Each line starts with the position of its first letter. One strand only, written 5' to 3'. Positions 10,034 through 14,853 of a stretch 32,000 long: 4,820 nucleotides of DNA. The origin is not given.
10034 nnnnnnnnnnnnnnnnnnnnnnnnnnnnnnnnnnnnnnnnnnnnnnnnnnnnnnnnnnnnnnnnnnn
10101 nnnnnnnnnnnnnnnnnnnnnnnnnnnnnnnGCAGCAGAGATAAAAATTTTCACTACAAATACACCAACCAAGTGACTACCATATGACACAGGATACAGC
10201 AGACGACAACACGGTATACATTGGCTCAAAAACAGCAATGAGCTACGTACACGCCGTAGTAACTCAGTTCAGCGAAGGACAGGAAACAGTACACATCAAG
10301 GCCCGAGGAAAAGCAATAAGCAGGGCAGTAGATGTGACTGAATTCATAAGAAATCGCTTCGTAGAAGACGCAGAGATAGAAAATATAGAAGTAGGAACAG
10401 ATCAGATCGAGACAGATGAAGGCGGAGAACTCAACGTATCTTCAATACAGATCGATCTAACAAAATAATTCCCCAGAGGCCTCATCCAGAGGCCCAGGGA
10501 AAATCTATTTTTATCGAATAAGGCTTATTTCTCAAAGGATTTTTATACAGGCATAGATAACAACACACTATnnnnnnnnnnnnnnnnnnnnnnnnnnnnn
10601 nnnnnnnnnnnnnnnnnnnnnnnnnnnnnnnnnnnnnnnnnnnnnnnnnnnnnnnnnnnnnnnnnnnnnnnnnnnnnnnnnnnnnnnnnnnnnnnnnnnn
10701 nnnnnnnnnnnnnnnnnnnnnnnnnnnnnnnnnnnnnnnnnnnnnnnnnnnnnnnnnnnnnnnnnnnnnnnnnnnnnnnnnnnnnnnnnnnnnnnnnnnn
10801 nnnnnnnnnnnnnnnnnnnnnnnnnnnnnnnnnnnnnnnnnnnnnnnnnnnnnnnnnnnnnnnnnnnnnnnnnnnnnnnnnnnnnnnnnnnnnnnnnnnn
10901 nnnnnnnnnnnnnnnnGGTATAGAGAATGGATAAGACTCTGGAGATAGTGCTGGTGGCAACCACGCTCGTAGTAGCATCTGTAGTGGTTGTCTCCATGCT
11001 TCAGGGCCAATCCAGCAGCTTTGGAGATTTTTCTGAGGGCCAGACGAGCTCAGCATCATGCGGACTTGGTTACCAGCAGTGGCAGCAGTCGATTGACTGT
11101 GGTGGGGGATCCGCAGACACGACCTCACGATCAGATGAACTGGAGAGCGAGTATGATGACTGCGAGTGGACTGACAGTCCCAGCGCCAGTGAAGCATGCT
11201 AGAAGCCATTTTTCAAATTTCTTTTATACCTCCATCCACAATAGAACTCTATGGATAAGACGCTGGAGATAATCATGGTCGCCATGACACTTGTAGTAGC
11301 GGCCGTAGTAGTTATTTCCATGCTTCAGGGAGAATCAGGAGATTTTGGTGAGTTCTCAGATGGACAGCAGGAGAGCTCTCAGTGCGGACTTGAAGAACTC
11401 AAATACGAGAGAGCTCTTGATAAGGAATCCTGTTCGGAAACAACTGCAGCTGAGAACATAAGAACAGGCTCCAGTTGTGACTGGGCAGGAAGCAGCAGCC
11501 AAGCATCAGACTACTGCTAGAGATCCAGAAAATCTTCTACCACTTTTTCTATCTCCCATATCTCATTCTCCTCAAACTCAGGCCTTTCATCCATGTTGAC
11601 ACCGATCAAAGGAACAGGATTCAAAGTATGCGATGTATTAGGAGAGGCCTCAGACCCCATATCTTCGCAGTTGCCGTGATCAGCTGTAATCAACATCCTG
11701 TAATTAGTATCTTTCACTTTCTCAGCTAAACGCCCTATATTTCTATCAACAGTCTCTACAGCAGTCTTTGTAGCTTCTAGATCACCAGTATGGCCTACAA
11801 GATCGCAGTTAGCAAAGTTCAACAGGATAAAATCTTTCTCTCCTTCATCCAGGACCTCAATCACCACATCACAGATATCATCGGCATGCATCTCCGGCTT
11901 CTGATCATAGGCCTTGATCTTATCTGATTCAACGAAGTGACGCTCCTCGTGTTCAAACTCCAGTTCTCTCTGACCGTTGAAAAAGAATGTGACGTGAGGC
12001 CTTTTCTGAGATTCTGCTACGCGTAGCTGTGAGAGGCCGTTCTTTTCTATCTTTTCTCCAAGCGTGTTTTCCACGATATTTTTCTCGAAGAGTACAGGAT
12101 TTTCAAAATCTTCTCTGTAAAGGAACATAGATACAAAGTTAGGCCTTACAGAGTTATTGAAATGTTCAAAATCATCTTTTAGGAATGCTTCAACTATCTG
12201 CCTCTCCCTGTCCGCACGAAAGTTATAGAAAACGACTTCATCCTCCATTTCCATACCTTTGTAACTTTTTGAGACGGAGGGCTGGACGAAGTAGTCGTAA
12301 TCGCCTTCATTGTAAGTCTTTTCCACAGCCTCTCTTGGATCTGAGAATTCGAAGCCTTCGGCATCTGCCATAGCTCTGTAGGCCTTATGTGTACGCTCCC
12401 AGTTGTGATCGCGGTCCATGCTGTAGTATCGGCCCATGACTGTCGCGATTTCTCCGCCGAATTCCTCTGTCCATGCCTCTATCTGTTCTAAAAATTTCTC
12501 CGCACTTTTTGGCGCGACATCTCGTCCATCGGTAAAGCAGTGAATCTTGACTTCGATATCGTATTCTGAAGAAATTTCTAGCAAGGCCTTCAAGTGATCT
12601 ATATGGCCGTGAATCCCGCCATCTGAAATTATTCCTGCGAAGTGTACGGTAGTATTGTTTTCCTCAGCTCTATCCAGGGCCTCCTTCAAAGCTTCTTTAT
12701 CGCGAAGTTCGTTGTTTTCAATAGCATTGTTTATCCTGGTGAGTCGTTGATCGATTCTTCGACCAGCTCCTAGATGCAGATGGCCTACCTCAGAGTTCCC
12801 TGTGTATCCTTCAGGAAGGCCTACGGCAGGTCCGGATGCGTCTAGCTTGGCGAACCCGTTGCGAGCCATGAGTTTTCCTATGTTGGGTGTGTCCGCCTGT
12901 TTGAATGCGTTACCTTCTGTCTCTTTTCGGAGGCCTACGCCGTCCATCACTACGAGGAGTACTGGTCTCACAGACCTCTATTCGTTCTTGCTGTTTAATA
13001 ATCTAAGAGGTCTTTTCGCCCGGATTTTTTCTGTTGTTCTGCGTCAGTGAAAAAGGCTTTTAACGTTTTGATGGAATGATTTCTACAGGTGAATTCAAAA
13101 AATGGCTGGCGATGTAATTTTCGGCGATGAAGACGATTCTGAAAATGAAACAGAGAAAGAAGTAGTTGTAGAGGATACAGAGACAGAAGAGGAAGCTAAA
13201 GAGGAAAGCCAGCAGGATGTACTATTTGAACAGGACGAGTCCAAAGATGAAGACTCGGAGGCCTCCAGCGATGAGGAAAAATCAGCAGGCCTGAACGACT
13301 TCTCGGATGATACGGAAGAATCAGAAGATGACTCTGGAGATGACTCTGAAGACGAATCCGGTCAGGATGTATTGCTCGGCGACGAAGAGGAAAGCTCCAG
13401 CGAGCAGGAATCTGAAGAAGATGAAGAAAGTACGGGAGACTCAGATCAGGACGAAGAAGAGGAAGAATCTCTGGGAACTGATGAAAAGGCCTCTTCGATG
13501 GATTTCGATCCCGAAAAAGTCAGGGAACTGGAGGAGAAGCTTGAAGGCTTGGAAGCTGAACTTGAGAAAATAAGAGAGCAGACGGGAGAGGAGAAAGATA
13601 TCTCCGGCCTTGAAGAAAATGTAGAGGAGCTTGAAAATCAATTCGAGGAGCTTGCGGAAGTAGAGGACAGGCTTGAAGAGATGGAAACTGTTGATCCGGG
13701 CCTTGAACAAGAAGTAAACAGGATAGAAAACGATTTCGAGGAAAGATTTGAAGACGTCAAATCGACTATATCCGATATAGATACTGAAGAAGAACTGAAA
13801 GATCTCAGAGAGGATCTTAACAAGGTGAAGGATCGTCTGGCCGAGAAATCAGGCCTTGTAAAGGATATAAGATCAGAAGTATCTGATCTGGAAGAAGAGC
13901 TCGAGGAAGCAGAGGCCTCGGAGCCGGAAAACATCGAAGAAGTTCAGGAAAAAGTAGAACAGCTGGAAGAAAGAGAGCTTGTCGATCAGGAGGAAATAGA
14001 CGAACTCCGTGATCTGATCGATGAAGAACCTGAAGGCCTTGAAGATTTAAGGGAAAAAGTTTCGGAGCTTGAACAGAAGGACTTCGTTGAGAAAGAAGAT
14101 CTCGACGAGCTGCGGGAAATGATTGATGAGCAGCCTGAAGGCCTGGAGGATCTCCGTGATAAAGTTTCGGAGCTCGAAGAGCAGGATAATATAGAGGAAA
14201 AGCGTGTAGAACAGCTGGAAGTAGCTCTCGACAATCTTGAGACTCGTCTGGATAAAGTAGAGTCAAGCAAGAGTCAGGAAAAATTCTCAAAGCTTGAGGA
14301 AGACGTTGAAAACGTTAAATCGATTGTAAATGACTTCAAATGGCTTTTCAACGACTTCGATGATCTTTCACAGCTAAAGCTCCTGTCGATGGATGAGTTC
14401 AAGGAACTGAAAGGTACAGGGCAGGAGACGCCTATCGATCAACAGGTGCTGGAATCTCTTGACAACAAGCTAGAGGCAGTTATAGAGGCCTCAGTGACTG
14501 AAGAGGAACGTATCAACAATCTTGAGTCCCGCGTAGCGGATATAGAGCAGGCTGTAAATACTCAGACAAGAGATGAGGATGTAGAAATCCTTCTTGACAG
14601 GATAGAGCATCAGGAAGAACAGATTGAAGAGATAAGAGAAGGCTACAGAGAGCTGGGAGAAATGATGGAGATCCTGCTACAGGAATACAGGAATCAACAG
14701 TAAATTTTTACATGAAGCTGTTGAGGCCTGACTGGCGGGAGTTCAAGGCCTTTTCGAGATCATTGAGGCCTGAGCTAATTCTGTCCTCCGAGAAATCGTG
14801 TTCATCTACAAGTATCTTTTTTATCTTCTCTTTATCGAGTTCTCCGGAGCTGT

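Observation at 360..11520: Secretion ATPase and platform followed by at least 12 pilin-like genes: candidate undescribed surface or cell-cell attachment apparatus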

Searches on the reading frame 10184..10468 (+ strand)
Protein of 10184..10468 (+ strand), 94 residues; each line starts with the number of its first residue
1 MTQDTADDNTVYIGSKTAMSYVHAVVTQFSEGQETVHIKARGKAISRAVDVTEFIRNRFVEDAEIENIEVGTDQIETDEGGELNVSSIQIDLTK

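Call 5: search_protein_families(library=pfam, proteins=[window:10184-10468:+], max_evalue=0.1)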
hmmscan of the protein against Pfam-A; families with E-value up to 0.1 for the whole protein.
window:10184-10468:+ (94 aa): 3 families
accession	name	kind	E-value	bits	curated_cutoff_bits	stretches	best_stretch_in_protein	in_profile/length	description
PF01918.27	Alba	-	1.7e-17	63.4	25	1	9-69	1-63/66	Alba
PF12328.13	Rpp20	-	0.0025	18.2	24.6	1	28-79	41-93/118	Rpp20 subunit of nuclear RNase MRP and P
PF24368.1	DUF7524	-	0.025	14.8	27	1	36-86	38-85/182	Family of unknown function (DUF7524)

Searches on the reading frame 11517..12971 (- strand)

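Call 5: search_protein_families(library=pfam, proteins=[window:11517-12971:-], max_evalue=0.1)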
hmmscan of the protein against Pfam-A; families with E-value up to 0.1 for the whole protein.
window:11517-12971:- (484 aa): 4 families
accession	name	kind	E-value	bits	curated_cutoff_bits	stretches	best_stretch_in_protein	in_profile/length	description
PF06415.18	iPGM_N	-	3.8e-70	236.2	27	1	80-286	1-216/217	BPG-independent PGAM N-terminus (iPGM_N)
PF01676.23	Metalloenzyme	-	4.4e-69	233.2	24.3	1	3-464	2-227/252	Metalloenzyme superfamily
PF01663.27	Phosphodiest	-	4.3e-09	36.9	23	1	364-433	157-220/342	Type I phosphodiesterase / nucleotide pyrophosphatase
PF08665.17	PglZ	-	0.052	14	25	1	377-434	112-172/179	PglZ domain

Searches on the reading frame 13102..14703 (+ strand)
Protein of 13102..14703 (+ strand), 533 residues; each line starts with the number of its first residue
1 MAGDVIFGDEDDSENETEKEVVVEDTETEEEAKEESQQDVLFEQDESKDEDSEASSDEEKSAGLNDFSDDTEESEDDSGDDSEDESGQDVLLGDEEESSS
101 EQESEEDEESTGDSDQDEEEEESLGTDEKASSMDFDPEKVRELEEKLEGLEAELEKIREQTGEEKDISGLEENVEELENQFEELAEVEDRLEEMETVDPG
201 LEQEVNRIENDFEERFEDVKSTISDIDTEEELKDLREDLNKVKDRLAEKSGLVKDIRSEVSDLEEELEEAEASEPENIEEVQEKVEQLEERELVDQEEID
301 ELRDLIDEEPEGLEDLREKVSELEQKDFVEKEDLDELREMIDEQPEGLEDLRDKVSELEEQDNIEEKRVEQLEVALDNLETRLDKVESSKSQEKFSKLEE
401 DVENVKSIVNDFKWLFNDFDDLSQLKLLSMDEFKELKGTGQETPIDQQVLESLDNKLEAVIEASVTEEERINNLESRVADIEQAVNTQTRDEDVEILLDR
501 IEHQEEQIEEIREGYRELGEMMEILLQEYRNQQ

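Call 22: search_protein_families(library=ncbifam, proteins=[window:13102-14703:+], max_evalue=0.1)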
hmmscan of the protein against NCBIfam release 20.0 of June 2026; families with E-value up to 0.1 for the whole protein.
window:13102-14703:+ (533 aa): 11 families
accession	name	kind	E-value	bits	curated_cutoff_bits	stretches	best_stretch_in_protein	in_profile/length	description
TIGR02168.1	SMC_prok_B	equivalog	1.8e-11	42.6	567.35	1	139-462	701-1026/1181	chromosome segregation protein SMC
NF045487.1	ASRP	equivalog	6.9e-08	31.5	300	2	165-321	125-287/593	archaea-specific SMC-related protein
TIGR02169.1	SMC_prok_A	equivalog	2.8e-07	28.6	729.4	2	276-529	682-934/1165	chromosome segregation protein SMC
NF047515.1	SpiroCoCo_C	equivalog_domain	5.3e-06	25.8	125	1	141-321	72-252/313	SpiroCoCo family coiled-coil protein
NF003034.1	PRK03918.1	equivalog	6.2e-06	24.5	700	1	205-487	167-430/878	DNA double-strand break repair ATPase Rad50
NF002572.0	PRK02224.1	equivalog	8e-05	21.1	1087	1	173-523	204-547/888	DNA double-strand break repair ATPase Rad50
NF041751.2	sbcc_Staph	equivalog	0.00034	18.7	920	1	194-519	180-485/1007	exonuclease subunit SbcC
NF001381.0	PRK00279.1-3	equivalog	0.001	18.9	187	1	447-524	97-168/188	adenylate kinase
NF041035.1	Rad50_Halo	equivalog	0.0011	17.4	1000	1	163-517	197-541/883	DNA double-strand break repair ATPase Rad50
NF005066.0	PRK06483.1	equivalog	0.025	14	249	0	439-511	11-81/239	dihydromonapterin reductase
TIGR04527.1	mycoplas_twoTM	subfamily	0.076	12.7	125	0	144-227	50-127/248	MG_279/MG_280 family protein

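Call 45: search_protein_families(library=pfam, proteins=[window:13102-14703:+], max_evalue=0.01)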
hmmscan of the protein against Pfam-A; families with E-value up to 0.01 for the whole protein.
window:13102-14703:+ (533 aa): 6 families
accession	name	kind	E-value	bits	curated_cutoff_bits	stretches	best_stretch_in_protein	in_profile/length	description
PF05531.17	NPV_P10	-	9e-09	36.1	29.8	0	278-324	13-62/75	Nucleopolyhedrovirus P10 protein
PF10779.14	XhlA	-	3.7e-05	24.2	34.7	1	366-416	3-52/67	Haemolysin XhlA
PF06160.17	EzrA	-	0.00048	19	39.6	1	183-307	307-424/557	Septation ring formation regulator, EzrA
PF09280.16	XPC-binding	-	0.00089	19.3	26.4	0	292-316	3-27/57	XPC-binding domain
PF07889.17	DUF1664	-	0.0014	19.1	34.6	0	233-291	62-116/124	Protein of unknown function (DUF1664)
PF07303.18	Occludin_ELL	-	0.0049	18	31.2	0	170-247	27-97/101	Occludin homology domain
